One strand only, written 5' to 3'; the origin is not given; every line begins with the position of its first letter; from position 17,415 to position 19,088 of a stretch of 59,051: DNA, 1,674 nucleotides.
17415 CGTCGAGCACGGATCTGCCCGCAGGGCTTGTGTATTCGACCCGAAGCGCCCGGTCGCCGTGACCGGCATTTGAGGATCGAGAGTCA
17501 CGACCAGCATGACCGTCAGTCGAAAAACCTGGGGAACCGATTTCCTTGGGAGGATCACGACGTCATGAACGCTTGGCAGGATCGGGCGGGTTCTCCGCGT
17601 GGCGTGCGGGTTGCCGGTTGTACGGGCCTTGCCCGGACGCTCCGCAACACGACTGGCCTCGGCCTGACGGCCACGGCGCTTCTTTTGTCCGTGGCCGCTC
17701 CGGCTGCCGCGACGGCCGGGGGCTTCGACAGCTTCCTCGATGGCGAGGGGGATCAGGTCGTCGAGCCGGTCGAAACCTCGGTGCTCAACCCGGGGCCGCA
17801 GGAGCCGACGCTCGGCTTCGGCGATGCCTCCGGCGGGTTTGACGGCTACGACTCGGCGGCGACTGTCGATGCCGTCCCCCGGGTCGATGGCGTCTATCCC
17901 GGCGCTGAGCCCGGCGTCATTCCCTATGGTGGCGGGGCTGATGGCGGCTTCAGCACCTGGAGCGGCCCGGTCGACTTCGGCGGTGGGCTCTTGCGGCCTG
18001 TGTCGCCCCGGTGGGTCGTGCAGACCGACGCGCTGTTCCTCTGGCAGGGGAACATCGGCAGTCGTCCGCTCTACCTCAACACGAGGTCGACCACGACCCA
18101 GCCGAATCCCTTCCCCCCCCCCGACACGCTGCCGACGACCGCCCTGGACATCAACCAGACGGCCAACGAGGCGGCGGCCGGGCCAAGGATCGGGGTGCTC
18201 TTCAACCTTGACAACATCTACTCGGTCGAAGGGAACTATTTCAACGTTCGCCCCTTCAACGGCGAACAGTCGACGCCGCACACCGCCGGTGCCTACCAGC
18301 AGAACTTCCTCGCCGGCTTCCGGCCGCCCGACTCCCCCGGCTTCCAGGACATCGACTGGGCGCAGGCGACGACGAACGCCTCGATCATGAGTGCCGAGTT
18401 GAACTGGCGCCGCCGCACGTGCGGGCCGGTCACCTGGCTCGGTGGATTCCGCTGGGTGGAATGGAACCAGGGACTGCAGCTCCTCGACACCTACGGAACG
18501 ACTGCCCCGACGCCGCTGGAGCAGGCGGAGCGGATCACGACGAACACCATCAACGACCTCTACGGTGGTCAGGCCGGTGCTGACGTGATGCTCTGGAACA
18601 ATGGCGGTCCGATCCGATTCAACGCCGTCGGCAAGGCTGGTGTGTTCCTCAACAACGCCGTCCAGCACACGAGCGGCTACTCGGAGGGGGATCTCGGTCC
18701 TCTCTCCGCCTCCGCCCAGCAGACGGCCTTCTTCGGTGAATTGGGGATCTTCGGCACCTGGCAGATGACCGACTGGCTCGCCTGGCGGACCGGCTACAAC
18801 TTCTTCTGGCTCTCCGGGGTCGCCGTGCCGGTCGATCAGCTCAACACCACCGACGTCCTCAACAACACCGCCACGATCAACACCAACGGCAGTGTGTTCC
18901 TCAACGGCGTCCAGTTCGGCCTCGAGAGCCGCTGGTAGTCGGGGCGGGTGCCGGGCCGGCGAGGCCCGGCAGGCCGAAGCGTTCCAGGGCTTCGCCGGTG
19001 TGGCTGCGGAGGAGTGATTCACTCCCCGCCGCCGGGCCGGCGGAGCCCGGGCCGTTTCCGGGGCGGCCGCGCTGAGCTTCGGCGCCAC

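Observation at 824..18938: Giant protease-adhesin gene bracketed by two paralogous predicted outer-membrane beta-barrels: candidate dedicated export/anchoring module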

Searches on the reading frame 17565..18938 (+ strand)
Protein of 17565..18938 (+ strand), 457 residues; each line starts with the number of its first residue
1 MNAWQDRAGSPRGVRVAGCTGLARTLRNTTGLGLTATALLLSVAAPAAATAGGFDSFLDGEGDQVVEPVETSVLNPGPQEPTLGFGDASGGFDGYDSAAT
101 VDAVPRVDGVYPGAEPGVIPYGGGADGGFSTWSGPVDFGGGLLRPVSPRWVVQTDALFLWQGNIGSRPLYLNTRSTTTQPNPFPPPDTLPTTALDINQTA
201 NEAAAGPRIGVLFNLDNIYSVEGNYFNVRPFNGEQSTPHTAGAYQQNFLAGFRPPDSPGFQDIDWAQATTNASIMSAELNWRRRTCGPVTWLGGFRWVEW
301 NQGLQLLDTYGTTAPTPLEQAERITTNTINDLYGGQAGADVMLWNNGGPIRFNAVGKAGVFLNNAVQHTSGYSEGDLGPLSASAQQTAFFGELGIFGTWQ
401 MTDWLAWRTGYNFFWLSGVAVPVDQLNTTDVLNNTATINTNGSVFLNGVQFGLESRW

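Call 8: search_protein_families(library=pfam, proteins=[window:17565-18938:+], max_evalue=0.1)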
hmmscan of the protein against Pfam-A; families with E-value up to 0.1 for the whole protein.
window:17565-18938:+ (457 aa): 1 family
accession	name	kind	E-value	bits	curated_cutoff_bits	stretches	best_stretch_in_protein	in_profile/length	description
PF07585.17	BBP7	-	4.3e-06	26.6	26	1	270-457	128-350/350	Putative beta barrel porin-7 (BBP7)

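Call 9: search_protein_families(library=ncbifam, proteins=[window:17565-18938:+], max_evalue=0.1)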
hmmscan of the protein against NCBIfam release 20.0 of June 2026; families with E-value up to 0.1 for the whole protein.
window:17565-18938:+ (457 aa): 0 families

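Call 16: find_homologous_proteins(query=window:17565-18938:+)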
Query window:17565-18938:+ (457 aa): 349 proteins with E <= 0.001 among 8000 candidates; the best 120 are listed.
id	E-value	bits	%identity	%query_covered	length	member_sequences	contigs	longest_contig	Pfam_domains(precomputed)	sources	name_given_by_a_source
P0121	3.2e-295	998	95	100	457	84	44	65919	PF07585.18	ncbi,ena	-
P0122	5.5e-280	947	91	100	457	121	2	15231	PF07585.18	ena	-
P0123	1.9e-274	929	89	100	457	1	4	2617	PF07585.18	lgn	-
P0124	3.1e-274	928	89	100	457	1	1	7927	PF07585.18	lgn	-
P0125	5.4e-274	928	89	100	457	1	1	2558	PF07585.18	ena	-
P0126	8.4e-274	927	89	100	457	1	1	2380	PF07585.18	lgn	-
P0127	1.4e-273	926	89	100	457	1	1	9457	PF07585.18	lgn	-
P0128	2.4e-273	925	89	100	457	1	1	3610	PF07585.18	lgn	-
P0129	7.6e-273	924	89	100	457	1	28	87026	PF07585.18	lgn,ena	-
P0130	1.1e-272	923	88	100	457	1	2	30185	PF07585.18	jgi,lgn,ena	-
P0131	2.1e-272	922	89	100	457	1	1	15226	PF07585.18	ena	-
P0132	3.8e-272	922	89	100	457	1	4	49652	PF07585.18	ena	-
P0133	3.8e-272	922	89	100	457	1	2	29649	PF07585.18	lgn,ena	-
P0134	1.9e-271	919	88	100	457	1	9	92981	PF07585.18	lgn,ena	-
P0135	2.0e-271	919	88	100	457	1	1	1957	PF07585.18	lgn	-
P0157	1.4e-172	593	64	100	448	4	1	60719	PF07585.18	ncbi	-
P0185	1.4e-80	290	43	95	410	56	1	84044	-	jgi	jgi:hypothetical protein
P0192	1.6e-79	286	50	71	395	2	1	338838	PF07585.18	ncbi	-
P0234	5.1e-74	268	47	71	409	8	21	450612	PF07585.18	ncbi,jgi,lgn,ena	jgi:hypothetical protein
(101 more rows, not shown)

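Call 19: find_encoding_contigs(protein=P0157, flank=10000, max_places=3)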
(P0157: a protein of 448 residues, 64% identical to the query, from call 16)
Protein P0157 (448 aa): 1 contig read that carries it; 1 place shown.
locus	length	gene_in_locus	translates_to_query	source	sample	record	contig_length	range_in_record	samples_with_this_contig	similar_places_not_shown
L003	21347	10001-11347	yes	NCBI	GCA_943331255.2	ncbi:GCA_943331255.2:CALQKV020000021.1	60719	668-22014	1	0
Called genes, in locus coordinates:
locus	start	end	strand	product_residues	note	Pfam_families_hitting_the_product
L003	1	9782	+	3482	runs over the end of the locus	?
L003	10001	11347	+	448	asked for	PF07585:BBP7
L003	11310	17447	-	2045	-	PF00005:ABC_tran (faint), PF02463:SMC_N (faint), PF03193:RsgA_GTPase (faint), PF05729:NACHT (faint), PF17760:UvrA_inter, PF17755:UvrA_DNA-bind, PF17760:UvrA_inter, PF17755:UvrA_DNA-bind, +9 more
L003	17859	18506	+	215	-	PF07638:Sigma70_ECF (weak), PF04542:Sigma70_r2, PF08281:Sigma70_r4_2, PF04545:Sigma70_r4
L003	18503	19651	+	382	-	-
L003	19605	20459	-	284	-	PF00561:Abhydrolase_1, PF12697:Abhydrolase_6, PF00975:Thioesterase (weak), PF12146:Hydrolase_4, PF03096:Ndr, PF20408:Abhydrolase_11 (faint)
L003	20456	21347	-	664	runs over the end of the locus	PF24553:Rv0428c_C (weak)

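Call 38: find_encoding_contigs(protein=P0192, flank=10000, max_places=2)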
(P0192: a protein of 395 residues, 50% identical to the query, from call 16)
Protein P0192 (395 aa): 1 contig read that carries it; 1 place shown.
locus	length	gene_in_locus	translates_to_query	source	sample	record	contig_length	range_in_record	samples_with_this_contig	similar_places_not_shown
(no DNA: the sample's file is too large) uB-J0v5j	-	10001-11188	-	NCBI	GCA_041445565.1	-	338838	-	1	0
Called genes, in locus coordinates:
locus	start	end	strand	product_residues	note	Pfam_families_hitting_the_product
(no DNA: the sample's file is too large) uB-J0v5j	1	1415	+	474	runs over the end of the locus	PF02012:BNR (faint), PF13088:BNR_2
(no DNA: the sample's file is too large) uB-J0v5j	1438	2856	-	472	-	PF06863:DUF1254, PF06742:DUF1214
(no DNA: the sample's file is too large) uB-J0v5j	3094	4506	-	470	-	-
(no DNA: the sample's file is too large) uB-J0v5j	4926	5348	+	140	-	-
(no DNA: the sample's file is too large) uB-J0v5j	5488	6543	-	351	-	PF01145:Band_7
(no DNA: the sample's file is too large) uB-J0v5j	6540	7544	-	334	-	PF01145:Band_7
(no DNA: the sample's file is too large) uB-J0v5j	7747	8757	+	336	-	PF06283:ThuA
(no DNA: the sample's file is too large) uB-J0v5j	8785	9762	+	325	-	PF02311:AraC_binding (faint), PF07883:Cupin_2 (faint)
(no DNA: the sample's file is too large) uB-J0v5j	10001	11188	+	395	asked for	PF07585:BBP7 (weak)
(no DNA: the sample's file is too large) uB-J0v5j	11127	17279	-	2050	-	PF00005:ABC_tran (faint), PF02463:SMC_N (faint), PF03193:RsgA_GTPase (faint), PF05729:NACHT (faint), PF17760:UvrA_inter, PF17755:UvrA_DNA-bind, PF17760:UvrA_inter, PF17755:UvrA_DNA-bind, +9 more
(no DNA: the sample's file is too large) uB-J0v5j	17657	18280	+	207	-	PF07638:Sigma70_ECF (weak), PF04542:Sigma70_r2, PF08281:Sigma70_r4_2, PF04545:Sigma70_r4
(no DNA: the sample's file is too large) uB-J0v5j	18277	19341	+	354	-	-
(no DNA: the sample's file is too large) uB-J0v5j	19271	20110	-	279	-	PF00561:Abhydrolase_1, PF12146:Hydrolase_4, PF12697:Abhydrolase_6, PF00975:Thioesterase (weak), PF03096:Ndr, PF08386:Abhydrolase_4 (weak)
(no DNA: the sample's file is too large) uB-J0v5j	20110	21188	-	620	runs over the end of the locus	-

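Call 39: find_encoding_contigs(protein=P0234, flank=10000, max_places=2)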
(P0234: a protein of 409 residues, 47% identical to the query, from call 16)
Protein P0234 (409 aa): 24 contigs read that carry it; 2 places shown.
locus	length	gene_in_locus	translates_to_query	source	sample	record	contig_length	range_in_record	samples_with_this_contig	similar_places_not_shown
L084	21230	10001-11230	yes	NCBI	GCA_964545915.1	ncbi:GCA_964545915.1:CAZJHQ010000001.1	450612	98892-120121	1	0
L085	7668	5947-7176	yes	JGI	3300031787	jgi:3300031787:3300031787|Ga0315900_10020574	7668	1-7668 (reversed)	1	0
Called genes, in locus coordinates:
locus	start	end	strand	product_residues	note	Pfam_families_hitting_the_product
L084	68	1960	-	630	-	-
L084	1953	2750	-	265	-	-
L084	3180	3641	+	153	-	-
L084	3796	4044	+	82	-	-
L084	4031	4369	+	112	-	PF12728:HTH_17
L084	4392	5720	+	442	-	PF13102:Phage_int_SAM_5, PF00589:Phage_integrase (weak)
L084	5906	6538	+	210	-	PF06439:3keto-disac_hyd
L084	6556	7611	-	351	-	PF01145:Band_7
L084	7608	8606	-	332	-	PF01145:Band_7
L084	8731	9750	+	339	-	PF06283:ThuA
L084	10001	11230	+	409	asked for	PF07585:BBP7 (faint)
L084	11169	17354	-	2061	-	PF00005:ABC_tran (faint), PF02463:SMC_N (faint), PF03193:RsgA_GTPase (faint), PF05729:NACHT (faint), PF17760:UvrA_inter, PF17755:UvrA_DNA-bind, PF17760:UvrA_inter, PF17755:UvrA_DNA-bind, +10 more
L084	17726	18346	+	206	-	PF07638:Sigma70_ECF (weak), PF04542:Sigma70_r2, PF08281:Sigma70_r4_2, PF04545:Sigma70_r4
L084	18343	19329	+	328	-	-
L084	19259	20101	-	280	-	PF00561:Abhydrolase_1, PF00975:Thioesterase, PF12146:Hydrolase_4, PF12697:Abhydrolase_6, PF03096:Ndr, PF08386:Abhydrolase_4 (faint)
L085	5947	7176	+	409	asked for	PF07585:BBP7 (faint)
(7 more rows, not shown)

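Call 40: find_encoding_contigs(protein=P0185, flank=10000, max_places=2)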
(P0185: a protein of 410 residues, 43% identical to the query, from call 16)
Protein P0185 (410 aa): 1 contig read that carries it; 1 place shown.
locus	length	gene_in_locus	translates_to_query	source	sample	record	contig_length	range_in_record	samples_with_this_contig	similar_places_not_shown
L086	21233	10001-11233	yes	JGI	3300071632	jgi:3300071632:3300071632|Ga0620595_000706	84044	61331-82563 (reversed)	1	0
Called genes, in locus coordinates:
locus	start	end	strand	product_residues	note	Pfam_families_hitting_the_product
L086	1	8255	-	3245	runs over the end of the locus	?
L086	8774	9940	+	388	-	-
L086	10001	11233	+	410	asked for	-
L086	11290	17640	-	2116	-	PF03193:RsgA_GTPase (faint), PF00005:ABC_tran (faint), PF02463:SMC_N (faint), PF05729:NACHT (faint), PF17760:UvrA_inter, PF17755:UvrA_DNA-bind, PF17760:UvrA_inter, PF17755:UvrA_DNA-bind, +9 more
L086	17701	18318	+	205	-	PF07638:Sigma70_ECF (weak), PF04542:Sigma70_r2, PF08281:Sigma70_r4_2, PF04545:Sigma70_r4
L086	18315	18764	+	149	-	-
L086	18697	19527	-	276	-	PF00561:Abhydrolase_1, PF12146:Hydrolase_4, PF12697:Abhydrolase_6, PF00975:Thioesterase, PF03096:Ndr, PF20408:Abhydrolase_11 (faint), PF08386:Abhydrolase_4 (faint)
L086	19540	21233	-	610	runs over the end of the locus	-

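Call 80: predict_structure(alignment_id=A4)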
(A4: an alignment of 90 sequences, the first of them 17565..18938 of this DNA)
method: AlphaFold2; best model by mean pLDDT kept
length: 457 residues; sequences in the alignment: 90
mean_pLDDT: 74.4   pTM: 0.67
mean pLDDT of the five models: 74.4, 74.1, 73.9, 72.8, 71.4
residues with pLDDT >= 90: 217; 70-90: 69; 50-70: 38; < 50: 133
segments of 3 or more residues with pLDDT < 50: 1-27, 30-34, 42-76, 78-138, 181-184
pLDDT, mean of each block of 10 residues (from residue 1): 34 41 46 51 42 38 41 41 44 40 37 34 36 46 80 97 87 67 56 90 94 92 97 93 86 64 93 97 90 98 95 60 95 97 88 96 97 88 97 96 93 97 93 92 96 94
secondary structure, 60 per line:
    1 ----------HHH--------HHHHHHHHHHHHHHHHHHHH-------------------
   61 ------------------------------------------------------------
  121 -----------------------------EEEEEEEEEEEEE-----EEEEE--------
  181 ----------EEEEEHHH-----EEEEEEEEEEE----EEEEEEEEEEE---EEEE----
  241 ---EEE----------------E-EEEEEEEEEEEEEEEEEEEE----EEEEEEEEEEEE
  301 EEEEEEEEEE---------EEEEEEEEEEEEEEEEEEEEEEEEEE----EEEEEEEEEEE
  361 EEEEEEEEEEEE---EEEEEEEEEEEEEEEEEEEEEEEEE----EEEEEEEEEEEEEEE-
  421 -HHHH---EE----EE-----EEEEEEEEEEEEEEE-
elements in order: H22-41 E150-162 E168-172 E191-195 E204-214 E219-229 E233-236 E244-246 E265-284 E289-310 E320-345 E350-372 E376-400 E405-419 H422-425 E442-456

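Call 82: fold_search(model_id=the predicted structure, library=pdb)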
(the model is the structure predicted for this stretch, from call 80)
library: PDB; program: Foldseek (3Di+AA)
matches with E <= 10: 685; with E <= 0.001: 63
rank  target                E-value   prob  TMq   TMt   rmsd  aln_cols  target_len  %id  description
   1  9nh1_B                5.4e-09  1.00  0.40  0.64   7.6       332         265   14  In situ cryo-EM structure of porin I of the Legionella Dot/Icm T4SS machine (released 2025-09-17)
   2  9nh1_C                1.7e-08  1.00  0.36  0.59   6.7       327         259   13  In situ cryo-EM structure of porin I of the Legionella Dot/Icm T4SS machine (released 2025-09-17)
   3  7xw0_B                3.7e-08  1.00  0.36  0.56   8.4       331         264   10  Crystal structure of pOmpT (released 2023-05-31)
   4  9nh1_A                1.3e-07  1.00  0.41  0.68   5.7       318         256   12  In situ cryo-EM structure of porin I of the Legionella Dot/Icm T4SS machine (released 2025-09-17)
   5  1i78_A                3.0e-07  1.00  0.33  0.46   9.5       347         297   10  CRYSTAL STRUCTURE OF OUTER MEMBRANE PROTEASE OMPT FROM ESCHERICHIA COLI (released 2001-10-03)
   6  7xw0_A                4.7e-07  1.00  0.37  0.58   8.2       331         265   10  Crystal structure of pOmpT (released 2023-05-31)
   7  2x4m_C                9.6e-07  1.00  0.37  0.55   9.0       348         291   10  Yersinia Pestis Plasminogen Activator Pla (released 2010-07-28)
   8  2x55                  1.2e-06  1.00  0.39  0.61   7.9       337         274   12  Yersinia Pestis Plasminogen Activator Pla (Native) (released 2010-07-28)
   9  2x56                  1.2e-06  1.00  0.38  0.59   7.9       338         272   12  Yersinia Pestis Plasminogen Activator Pla (Native) (released 2010-07-28)
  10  9a34_MODEL_1_A        2.0e-06  1.00  0.37  0.51  12.9       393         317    9  Model of E. coli OmpT by in-cell photo-crosslinking MS and deep learning (released 2023-02-24)
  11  2x4m_A                2.1e-06  1.00  0.34  0.49   9.6       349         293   10  Yersinia Pestis Plasminogen Activator Pla (released 2010-07-28)
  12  1i78_B                4.0e-06  1.00  0.36  0.53   8.9       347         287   10  CRYSTAL STRUCTURE OF OUTER MEMBRANE PROTEASE OMPT FROM ESCHERICHIA COLI (released 2001-10-03)
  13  8jto                  4.4e-06  0.97  0.13  0.17  24.9       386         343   10  Outer membrane porin of Burkholderia pseudomallei (BpsOmp38) in complex with ceftazidime (released 2024-06-26)
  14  4dcb_A                1.0e-05  1.00  0.35  0.52   9.0       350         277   10  Y. pestis Plasminogen Activator Pla in Complex with Human Plasminogen Activation Loop Peptide ALP11 (released 2012-06-06)
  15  2x4m_B                1.7e-05  1.00  0.37  0.55   8.1       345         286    9  Yersinia Pestis Plasminogen Activator Pla (released 2010-07-28)
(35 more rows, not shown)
